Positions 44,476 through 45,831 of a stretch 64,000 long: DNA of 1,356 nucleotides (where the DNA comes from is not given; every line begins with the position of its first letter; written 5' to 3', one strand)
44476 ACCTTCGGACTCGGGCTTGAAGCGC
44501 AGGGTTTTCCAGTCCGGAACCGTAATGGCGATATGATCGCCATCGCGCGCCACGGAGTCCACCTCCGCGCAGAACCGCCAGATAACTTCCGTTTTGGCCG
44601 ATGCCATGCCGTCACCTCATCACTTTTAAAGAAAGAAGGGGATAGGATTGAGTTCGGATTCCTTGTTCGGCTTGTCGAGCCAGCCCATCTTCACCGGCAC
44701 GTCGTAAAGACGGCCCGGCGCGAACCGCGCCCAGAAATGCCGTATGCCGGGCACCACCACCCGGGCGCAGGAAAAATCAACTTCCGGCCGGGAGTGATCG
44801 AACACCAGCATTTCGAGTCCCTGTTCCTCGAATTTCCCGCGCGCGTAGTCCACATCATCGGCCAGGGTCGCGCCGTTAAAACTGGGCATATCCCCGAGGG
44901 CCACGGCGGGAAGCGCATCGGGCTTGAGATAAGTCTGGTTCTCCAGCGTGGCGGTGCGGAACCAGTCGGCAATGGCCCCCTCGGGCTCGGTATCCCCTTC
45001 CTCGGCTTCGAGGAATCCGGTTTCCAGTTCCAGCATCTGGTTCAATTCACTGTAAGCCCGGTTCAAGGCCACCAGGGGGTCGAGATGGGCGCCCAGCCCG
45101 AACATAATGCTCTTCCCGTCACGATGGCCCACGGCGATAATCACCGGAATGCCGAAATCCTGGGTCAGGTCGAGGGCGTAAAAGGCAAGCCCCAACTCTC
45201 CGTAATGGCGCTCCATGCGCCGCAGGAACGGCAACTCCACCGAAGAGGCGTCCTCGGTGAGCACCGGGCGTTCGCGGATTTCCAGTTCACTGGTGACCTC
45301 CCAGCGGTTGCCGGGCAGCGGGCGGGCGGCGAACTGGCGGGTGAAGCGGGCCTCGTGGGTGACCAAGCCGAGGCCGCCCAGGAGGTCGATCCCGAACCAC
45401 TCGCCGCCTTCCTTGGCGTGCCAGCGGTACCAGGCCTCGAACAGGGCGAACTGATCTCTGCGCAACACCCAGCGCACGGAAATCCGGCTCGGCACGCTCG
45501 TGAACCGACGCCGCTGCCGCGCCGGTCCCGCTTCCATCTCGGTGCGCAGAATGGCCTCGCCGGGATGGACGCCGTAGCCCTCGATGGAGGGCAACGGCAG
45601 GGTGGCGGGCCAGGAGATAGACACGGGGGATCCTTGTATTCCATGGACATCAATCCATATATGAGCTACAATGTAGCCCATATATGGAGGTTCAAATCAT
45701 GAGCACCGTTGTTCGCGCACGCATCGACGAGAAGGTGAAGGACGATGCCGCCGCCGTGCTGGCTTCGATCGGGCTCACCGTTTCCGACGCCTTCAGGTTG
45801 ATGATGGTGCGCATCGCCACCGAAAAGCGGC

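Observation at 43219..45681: Phage gpM-like gene fused in frame to the 3' half of a YcaO gene next to a SagB-type dehydrogenase: a RiPP azoline locus truncated by the prophage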

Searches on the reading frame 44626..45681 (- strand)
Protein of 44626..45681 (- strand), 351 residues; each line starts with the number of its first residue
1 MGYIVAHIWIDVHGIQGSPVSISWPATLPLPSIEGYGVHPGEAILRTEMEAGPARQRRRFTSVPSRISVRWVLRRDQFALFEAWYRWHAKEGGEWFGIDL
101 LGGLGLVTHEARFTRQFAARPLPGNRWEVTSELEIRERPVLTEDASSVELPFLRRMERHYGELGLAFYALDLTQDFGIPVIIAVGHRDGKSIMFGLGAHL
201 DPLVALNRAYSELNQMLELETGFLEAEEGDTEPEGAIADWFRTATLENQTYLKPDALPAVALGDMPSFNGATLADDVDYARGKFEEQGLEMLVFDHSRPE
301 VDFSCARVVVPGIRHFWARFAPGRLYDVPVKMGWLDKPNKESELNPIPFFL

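Call 3: search_protein_families(library=pfam, proteins=[window:44626-45681:-], max_evalue=0.01)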
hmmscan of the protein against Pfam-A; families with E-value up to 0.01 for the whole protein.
window:44626-45681:- (351 aa): 1 family
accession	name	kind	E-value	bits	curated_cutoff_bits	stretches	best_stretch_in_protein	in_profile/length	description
PF02624.21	YcaO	-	1e-29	104.3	25.7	1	148-314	160-325/325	YcaO cyclodehydratase, ATP-ad Mg2+-binding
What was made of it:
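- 44626..45246 (-): YcaO-derived part: the last 206 codons of a fused TOMM cyclodehydratase, ending NPIPFFL. PF02624 profile 160-325/325 (call 3).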

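Call 4: search_protein_families(library=ncbifam, proteins=[window:44626-45681:-], max_evalue=0.01)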
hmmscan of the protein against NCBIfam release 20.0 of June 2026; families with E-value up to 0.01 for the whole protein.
window:44626-45681:- (351 aa): 3 families
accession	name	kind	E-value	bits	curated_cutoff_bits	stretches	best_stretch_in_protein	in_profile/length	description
TIGR03604.1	TOMM_cyclo_SagD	subfamily_domain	3e-25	88.9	219.25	1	151-349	159-376/377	thiazole/oxazole-forming peptide maturase, SagD family component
TIGR03266.1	methan_mark_1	equivalog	2.2e-13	49.9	365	1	150-316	198-365/376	YcaO-related McrA-glycine thioamidation protein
TIGR00702.1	TIGR00702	domain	8.8e-09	34.9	75.65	1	159-314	210-365/377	YcaO-type kinase domain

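Call 6: search_protein_families(library=phrogs, proteins=[window:44626-45681:-], max_evalue=0.01)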
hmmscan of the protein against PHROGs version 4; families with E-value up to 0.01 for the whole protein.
window:44626-45681:- (351 aa): 1 family
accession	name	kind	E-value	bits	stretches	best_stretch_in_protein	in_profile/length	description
phrog_384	-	head and packaging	2.1e-39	137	1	21-150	129-264/393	virion structural protein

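Call 10: find_encoding_contigs(protein=window:44626-45681:-, flank=10000, max_places=6)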
Protein window:44626-45681:- (351 aa): 1 contig read that carries it; 1 place shown.
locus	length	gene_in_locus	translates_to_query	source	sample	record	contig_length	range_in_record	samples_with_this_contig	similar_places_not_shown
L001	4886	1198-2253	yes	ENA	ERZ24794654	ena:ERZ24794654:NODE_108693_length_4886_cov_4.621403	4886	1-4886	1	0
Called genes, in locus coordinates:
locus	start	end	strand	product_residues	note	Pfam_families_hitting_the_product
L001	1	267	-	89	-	?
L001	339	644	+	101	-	-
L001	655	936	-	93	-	PF15738:YafQ_toxin, PF05016:ParE_toxin (weak)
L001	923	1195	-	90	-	PF04221:RelB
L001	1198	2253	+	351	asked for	PF02624:YcaO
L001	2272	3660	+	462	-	PF22767:ThcOx (faint), PF00881:Nitroreductase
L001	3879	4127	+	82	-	-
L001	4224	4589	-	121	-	PF01361:Tautomerase, PF14552:Tautomerase_2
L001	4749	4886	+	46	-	?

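Call 11: find_homologous_proteins(query=window:44626-45681:-, max_evalue=0.00001)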
Query window:44626-45681:- (351 aa): 447 proteins with E <= 0.00001 among 6274 candidates; the best 120 are listed.
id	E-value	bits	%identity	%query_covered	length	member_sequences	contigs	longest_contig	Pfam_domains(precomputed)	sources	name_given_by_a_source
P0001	3.5e-225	765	100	95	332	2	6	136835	PF02624.22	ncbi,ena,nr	ncbi:MAG: YcaO-like family protein [Alphaproteobacteria bacterium]|nr:YcaO-like family protein [Alph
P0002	3.0e-55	206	49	58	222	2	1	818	PF02624.22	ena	-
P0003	6.0e-55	205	50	59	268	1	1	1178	PF02624.22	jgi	jgi:ribosomal protein S12 methylthiotransferase accessory factor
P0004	1.0e-54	204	48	59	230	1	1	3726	PF02624.22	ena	-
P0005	1.1e-54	204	76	35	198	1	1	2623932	-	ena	-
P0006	3.8e-53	199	72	35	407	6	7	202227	PF00415.25,PF13540.13,PF25390.2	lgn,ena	-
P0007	5.9e-53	198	50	59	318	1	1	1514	PF02624.22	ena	-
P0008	5.9e-53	198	50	61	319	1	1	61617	PF02624.22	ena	-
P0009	9.3e-53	197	50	61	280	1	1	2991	PF02624.22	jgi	jgi:ribosomal protein S12 methylthiotransferase accessory factor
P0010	2.6e-52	196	51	59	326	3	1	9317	PF02624.22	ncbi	ncbi:MAG: YcaO-like family protein, partial [Isosphaeraceae bacterium]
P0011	2.8e-52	196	48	61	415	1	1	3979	PF02624.22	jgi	jgi:ribosomal protein S12 methylthiotransferase accessory factor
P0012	3.2e-52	196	50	59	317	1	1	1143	PF02624.22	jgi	jgi:ribosomal protein S12 methylthiotransferase accessory factor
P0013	3.3e-52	196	46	59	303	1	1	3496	PF02624.22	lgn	-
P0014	6.3e-52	195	48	61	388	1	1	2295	PF02624.22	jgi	jgi:ribosomal protein S12 methylthiotransferase accessory factor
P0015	1.4e-51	194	50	59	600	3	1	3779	PF02624.22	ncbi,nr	ncbi:MAG TPA: TOMM precursor leader peptide-binding protein, partial [Candidatus Acidoferrum sp.]|nr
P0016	6.9e-51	191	50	57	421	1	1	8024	PF02624.22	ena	-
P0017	1.3e-50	190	48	57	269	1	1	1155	PF02624.22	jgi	-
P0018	1.6e-50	190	48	61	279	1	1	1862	PF02624.22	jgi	jgi:ribosomal protein S12 methylthiotransferase accessory factor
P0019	2.5e-50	189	49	59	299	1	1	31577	PF02624.22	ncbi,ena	-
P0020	7.0e-50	188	47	57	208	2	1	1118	PF02624.22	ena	-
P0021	9.7e-50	187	49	57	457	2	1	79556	PF02624.22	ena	-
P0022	1.3e-49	187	47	59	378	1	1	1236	PF02624.22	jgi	jgi:oxazoline/thiazoline synthase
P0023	2.0e-49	186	44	58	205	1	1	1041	PF02624.22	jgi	jgi:ribosomal protein S12 methylthiotransferase accessory factor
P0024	2.7e-49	186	47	57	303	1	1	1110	PF02624.22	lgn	-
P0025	3.0e-49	186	47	59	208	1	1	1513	PF02624.22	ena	-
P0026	4.4e-49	185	48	58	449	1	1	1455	PF02624.22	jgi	jgi:oxazoline/thiazoline synthase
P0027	4.6e-49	185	46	58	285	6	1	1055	PF02624.22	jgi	-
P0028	6.4e-49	185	49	59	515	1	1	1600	PF02624.22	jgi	jgi:ribosomal protein S12 methylthiotransferase accessory factor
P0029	6.5e-49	185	48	57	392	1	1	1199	PF02624.22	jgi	jgi:ribosomal protein S12 methylthiotransferase accessory factor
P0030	7.4e-49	185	51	61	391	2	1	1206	PF02624.22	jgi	jgi:ribosomal protein S12 methylthiotransferase accessory factor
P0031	8.6e-49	184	47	59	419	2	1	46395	PF02624.22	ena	-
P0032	1.7e-48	183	49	59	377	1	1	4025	PF02624.22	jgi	jgi:ribosomal protein S12 methylthiotransferase accessory factor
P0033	2.1e-48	183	45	59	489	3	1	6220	PF02624.22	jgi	jgi:thiazole/oxazole-forming peptide maturase SagD family component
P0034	2.1e-48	183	47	57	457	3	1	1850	PF02624.22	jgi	jgi:ribosomal protein S12 methylthiotransferase accessory factor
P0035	2.3e-48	183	48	57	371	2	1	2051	PF02624.22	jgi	jgi:ribosomal protein S12 methylthiotransferase accessory factor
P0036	2.3e-48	183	47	58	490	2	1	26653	PF02624.22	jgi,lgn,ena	jgi:ribosomal protein S12 methylthiotransferase accessory factor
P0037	2.6e-48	183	47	59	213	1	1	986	PF02624.22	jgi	jgi:ribosomal protein S12 methylthiotransferase accessory factor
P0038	2.9e-48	183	46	59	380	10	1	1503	PF02624.22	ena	-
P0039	3.2e-48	182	50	52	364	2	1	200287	PF02624.22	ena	-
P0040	3.7e-48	182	47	61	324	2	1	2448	PF02624.22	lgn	-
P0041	4.7e-48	182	46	57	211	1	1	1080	PF02624.22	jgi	jgi:ribosomal protein S12 methylthiotransferase accessory factor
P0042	4.9e-48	182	44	61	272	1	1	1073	PF02624.22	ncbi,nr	ncbi:MAG: YcaO-like family protein, partial [Verrucomicrobia bacterium]|nr:YcaO-like family protein 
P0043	4.9e-48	182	46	58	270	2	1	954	PF02624.22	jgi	jgi:ribosomal protein S12 methylthiotransferase accessory factor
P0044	5.0e-48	182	47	58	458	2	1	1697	PF02624.22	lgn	-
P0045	5.7e-48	182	45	59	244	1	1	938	PF02624.22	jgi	jgi:ribosomal protein S12 methylthiotransferase accessory factor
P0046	6.8e-48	181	46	61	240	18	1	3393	PF02624.22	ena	-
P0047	7.7e-48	181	44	59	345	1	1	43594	PF02624.22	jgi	jgi:ribosomal protein S12 methylthiotransferase accessory factor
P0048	7.9e-48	181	47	57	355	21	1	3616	PF02624.22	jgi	jgi:ribosomal protein S12 methylthiotransferase accessory factor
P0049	8.5e-48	181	47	59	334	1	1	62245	PF02624.22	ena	-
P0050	8.9e-48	181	46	57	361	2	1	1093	PF02624.22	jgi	jgi:thiazole/oxazole-forming peptide maturase SagD family component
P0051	9.5e-48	181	47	57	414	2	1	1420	PF02624.22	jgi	jgi:ribosomal protein S12 methylthiotransferase accessory factor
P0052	1.2e-47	181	46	59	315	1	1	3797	PF02624.22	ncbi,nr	ncbi:MAG TPA: YcaO-like family protein, partial [Candidatus Nanopelagicales bacterium]|nr:YcaO-like 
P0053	1.2e-47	181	46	59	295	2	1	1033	PF02624.22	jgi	jgi:ribosomal protein S12 methylthiotransferase accessory factor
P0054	1.5e-47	180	47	59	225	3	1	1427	PF02624.22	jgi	jgi:ribosomal protein S12 methylthiotransferase accessory factor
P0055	2.0e-47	180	47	57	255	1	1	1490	PF02624.22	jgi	jgi:ribosomal protein S12 methylthiotransferase accessory factor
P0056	2.0e-47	180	44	59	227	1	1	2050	PF02624.22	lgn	-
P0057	2.2e-47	180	45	59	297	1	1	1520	PF02624.22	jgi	jgi:thiazole/oxazole-forming peptide maturase SagD family component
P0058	2.4e-47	180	47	59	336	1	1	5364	PF02624.22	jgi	jgi:ribosomal protein S12 methylthiotransferase accessory factor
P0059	2.4e-47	180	45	59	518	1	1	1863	PF02624.22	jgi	jgi:ribosomal protein S12 methylthiotransferase accessory factor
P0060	2.4e-47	180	46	57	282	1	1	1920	PF02624.22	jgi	jgi:ribosomal protein S12 methylthiotransferase accessory factor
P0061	2.5e-47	180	46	58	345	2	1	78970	PF02624.22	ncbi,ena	-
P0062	2.5e-47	180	49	53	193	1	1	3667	PF02624.22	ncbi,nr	ncbi:MAG: hypothetical protein JWQ72_1224, partial [Polaromonas sp.]|nr:hypothetical protein [Polaro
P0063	2.6e-47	179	47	61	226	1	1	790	PF02624.22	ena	-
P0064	3.2e-47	179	47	59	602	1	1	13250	PF02624.22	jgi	jgi:ribosomal protein S12 methylthiotransferase accessory factor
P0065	3.7e-47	179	46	59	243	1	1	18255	PF02624.22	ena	-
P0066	4.0e-47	179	43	61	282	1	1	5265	PF02624.22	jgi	jgi:ribosomal protein S12 methylthiotransferase accessory factor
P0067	4.0e-47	179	44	61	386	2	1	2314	PF02624.22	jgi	jgi:thiazole/oxazole-forming peptide maturase SagD family component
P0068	4.6e-47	179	47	59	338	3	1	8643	PF02624.22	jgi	jgi:ribosomal protein S12 methylthiotransferase accessory factor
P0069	4.7e-47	179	49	59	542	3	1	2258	PF02624.22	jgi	jgi:ribosomal protein S12 methylthiotransferase accessory factor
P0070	5.8e-47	178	48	59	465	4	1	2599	PF02624.22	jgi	jgi:ribosomal protein S12 methylthiotransferase accessory factor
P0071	6.4e-47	178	47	57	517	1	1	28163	PF02624.22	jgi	jgi:ribosomal protein S12 methylthiotransferase accessory factor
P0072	6.4e-47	178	48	60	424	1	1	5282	PF02624.22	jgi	jgi:ribosomal protein S12 methylthiotransferase accessory factor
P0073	7.6e-47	178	45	59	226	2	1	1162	PF02624.22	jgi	jgi:ribosomal protein S12 methylthiotransferase accessory factor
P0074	8.9e-47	178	44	61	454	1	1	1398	PF02624.22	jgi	jgi:oxazoline/thiazoline synthase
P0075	9.1e-47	178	48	59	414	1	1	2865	PF02624.22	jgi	jgi:ribosomal protein S12 methylthiotransferase accessory factor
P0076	1.0e-46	178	44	59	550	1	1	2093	PF02624.22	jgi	jgi:ribosomal protein S12 methylthiotransferase accessory factor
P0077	1.1e-46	177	47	59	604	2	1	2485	PF02624.22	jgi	jgi:ribosomal protein S12 methylthiotransferase accessory factor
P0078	1.2e-46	177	45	59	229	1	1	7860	PF02624.22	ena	-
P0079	1.4e-46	177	46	57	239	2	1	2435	PF02624.22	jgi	jgi:ribosomal protein S12 methylthiotransferase accessory factor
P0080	1.7e-46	177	45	61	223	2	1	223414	PF02624.22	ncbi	-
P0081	2.2e-46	176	49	59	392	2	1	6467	PF02624.22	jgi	jgi:ribosomal protein S12 methylthiotransferase accessory factor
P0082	2.4e-46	176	45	59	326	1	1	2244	PF02624.22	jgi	jgi:ribosomal protein S12 methylthiotransferase accessory factor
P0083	2.6e-46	176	46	59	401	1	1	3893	PF02624.22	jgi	jgi:ribosomal protein S12 methylthiotransferase accessory factor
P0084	2.8e-46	176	46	58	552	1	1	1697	PF02624.22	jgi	jgi:ribosomal protein S12 methylthiotransferase accessory factor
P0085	3.0e-46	176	46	59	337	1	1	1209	PF02624.22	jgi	jgi:ribosomal protein S12 methylthiotransferase accessory factor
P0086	4.7e-46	175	46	61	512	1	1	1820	PF02624.22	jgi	jgi:ribosomal protein S12 methylthiotransferase accessory factor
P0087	5.2e-46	175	44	59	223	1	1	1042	PF02624.22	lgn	-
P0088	5.6e-46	175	45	59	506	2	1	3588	PF02624.22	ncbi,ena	-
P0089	5.8e-46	175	46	61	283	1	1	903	PF02624.22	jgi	jgi:ribosomal protein S12 methylthiotransferase accessory factor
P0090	9.5e-46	174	45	59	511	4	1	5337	PF02624.22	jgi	jgi:ribosomal protein S12 methylthiotransferase accessory factor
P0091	1.0e-45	174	47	57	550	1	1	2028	PF02624.22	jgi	jgi:bacteriocin biosynthesis cyclodehydratase domain-containing protein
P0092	1.1e-45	174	46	59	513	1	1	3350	PF02624.22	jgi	jgi:ribosomal protein S12 methylthiotransferase accessory factor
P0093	1.3e-45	174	45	59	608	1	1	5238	PF02624.22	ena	-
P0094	1.5e-45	174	42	61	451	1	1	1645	PF02624.22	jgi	jgi:thiazole/oxazole-forming peptide maturase SagD family component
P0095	1.5e-45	174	46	59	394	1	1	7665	PF02624.22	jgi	-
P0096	1.8e-45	173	45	59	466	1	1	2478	PF02624.22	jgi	jgi:ribosomal protein S12 methylthiotransferase accessory factor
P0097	3.1e-45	173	49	52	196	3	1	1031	PF02624.22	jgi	jgi:ribosomal protein S12 methylthiotransferase accessory factor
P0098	3.2e-45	173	44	59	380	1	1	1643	PF02624.22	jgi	jgi:ribosomal protein S12 methylthiotransferase accessory factor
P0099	4.1e-45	172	46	59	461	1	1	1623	PF02624.22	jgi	jgi:ribosomal protein S12 methylthiotransferase accessory factor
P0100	6.8e-45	172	45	57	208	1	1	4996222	PF02624.22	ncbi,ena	-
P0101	7.9e-45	171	43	59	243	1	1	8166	PF02624.22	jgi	jgi:ribosomal protein S12 methylthiotransferase accessory factor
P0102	8.7e-45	171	45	59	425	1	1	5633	PF02624.22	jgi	jgi:ribosomal protein S12 methylthiotransferase accessory factor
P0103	9.6e-45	171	41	58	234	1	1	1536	PF02624.22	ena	-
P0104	1.5e-44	170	45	59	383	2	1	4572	PF02624.22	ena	-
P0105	1.6e-44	170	45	59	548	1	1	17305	PF02624.22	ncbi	-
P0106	1.6e-44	170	45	59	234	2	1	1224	PF02624.22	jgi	-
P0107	1.9e-44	170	44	59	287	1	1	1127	PF02624.22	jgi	jgi:ribosomal protein S12 methylthiotransferase accessory factor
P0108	2.1e-44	170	44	59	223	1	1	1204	PF02624.22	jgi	-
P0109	2.1e-44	170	46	59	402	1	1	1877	PF02624.22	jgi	jgi:ribosomal protein S12 methylthiotransferase accessory factor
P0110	2.1e-44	170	45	59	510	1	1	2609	PF02624.22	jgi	jgi:ribosomal protein S12 methylthiotransferase accessory factor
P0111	2.2e-44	170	45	57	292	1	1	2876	PF02624.22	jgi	jgi:oxazoline/thiazoline synthase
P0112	2.3e-44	170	44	61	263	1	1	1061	PF02624.22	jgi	jgi:ribosomal protein S12 methylthiotransferase accessory factor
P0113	2.9e-44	169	41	61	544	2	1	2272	PF02624.22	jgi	jgi:ribosomal protein S12 methylthiotransferase accessory factor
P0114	2.9e-44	169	41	61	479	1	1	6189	PF02624.22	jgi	jgi:ribosomal protein S12 methylthiotransferase accessory factor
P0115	3.0e-44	169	43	59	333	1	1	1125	PF02624.22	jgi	-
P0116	3.6e-44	169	42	61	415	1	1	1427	PF02624.22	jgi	jgi:thiazole/oxazole-forming peptide maturase SagD family component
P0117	4.0e-44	169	45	61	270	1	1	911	PF02624.22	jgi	jgi:ribosomal protein S12 methylthiotransferase accessory factor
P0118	4.1e-44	169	45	59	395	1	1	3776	PF02624.22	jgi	jgi:ribosomal protein S12 methylthiotransferase accessory factor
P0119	4.9e-44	169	44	59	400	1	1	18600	PF02624.22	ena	-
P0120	5.0e-44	169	43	58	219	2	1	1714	PF02624.22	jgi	jgi:oxazoline/thiazoline synthase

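Call 12: find_encoding_contigs(protein=P0001, flank=10000, max_places=8)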
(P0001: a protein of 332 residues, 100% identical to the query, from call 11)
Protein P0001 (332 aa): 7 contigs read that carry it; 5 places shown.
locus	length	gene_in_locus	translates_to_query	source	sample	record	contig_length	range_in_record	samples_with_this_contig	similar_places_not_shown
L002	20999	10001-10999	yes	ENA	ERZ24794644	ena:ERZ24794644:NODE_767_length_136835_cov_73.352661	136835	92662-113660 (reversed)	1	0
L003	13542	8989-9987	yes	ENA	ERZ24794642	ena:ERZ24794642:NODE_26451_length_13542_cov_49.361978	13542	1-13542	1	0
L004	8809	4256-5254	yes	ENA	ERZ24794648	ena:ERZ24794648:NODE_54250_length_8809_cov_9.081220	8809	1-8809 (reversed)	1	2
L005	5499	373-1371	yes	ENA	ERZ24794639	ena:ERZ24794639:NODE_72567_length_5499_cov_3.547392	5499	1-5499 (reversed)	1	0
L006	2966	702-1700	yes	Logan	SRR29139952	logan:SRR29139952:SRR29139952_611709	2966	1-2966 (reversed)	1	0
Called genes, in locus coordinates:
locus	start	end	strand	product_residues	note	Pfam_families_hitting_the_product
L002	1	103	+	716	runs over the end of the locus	PF10124:Mu-like_gpT (faint), PF25209:Phage_capsid_4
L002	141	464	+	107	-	PF09956:Phage_cement_2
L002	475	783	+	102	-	PF05354:Phage_attach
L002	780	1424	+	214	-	PF20039:DUF6441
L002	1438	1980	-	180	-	PF01936:NYN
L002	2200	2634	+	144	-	-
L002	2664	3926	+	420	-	PF18906:Phage_tube_2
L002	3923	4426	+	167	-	-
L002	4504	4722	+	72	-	PF24752:DUF7697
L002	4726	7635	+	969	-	PF10145:PhageMin_Tail, PF09718:Tape_meas_lam_C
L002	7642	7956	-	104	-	PF05016:ParE_toxin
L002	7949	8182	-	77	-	-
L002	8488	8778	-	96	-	PF13560:HTH_31 (weak), PF01381:HTH_3 (weak)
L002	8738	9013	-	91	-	PF04365:BrnT_toxin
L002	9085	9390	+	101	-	-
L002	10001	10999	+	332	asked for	PF02624:YcaO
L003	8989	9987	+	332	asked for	PF02624:YcaO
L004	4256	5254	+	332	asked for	PF02624:YcaO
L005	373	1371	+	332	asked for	PF02624:YcaO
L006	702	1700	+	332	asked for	PF02624:YcaO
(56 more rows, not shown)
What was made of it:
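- Checked: The same junction occurs in contigs from 6 ENA samples assembled separately and in one Logan assembly made with a different assembler (calls 10, 12).
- It is present in at least 7 independent assemblies (calls 10, 12). The source is a metagenome assembly (calls 10, 12). The identical junction is spanned by contigs from 6 separately assembled ENA samples, at up to 73x coverage, and by a Logan assembly made with different software (calls 10, 12).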

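Call 13: find_encoding_contigs(protein=P0005, flank=10000, max_places=4)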
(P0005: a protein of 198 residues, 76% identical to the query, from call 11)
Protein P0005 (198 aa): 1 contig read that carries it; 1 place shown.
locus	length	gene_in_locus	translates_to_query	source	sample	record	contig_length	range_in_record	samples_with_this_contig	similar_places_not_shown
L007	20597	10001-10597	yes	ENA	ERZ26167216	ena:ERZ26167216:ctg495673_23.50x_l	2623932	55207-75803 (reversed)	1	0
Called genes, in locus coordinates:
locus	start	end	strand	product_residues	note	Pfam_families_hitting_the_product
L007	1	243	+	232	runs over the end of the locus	PF00271:Helicase_C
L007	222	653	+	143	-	-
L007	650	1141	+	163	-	-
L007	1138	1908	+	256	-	PF25145:NfeD1b_N (weak), PF01343:Peptidase_S49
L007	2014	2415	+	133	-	-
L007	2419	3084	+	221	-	PF02924:HDPD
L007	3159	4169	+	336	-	PF03864:Phage_cap_E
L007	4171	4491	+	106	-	PF05354:Phage_attach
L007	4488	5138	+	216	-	PF20039:DUF6441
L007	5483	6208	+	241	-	PF13505:OMP_b-brl, PF01617:Surface_Ag_2 (weak), PF02462:Opacity (weak)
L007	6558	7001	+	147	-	-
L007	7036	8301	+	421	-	PF18906:Phage_tube_2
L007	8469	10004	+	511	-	PF09718:Tape_meas_lam_C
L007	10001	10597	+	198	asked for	-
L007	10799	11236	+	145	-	PF26208:Phage_phiTE_241_N (weak)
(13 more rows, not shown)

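Call 71: search_protein_representatives(protein=window:44626-45624:-)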
Query: 332 residues. Proteins with E-value up to 0.001 (for the whole library): 4172; up to 1e-10: 2312; up to 1e-30: 575. The best 150 are listed.
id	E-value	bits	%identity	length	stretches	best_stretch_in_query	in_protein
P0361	2.0e-53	197.9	49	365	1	127-331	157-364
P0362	2.4e-53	197.7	50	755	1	124-332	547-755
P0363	1.4e-49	185.3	46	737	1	125-332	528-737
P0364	1.7e-49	185.0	47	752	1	125-332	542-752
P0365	2.5e-49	184.5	47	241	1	125-332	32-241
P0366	2.6e-49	184.4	43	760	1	120-331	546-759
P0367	7.9e-49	182.8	51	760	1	131-331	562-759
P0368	7.4e-48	179.6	47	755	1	128-332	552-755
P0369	1.2e-47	178.9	46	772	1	125-332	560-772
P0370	1.5e-47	178.6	44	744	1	118-332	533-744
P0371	2.0e-47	178.2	81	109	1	4-103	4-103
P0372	6.9e-47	176.4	57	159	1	2-130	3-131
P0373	1.5e-46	175.4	43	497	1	125-332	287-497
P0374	5.9e-46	173.4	45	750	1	125-331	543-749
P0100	1.9e-45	171.7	45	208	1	132-332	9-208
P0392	5.2e-44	167.0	40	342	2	125-332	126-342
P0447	2.2e-41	158.3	38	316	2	5-116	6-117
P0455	4.4e-41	157.3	43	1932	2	3-124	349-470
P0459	7.6e-41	156.6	41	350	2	3-125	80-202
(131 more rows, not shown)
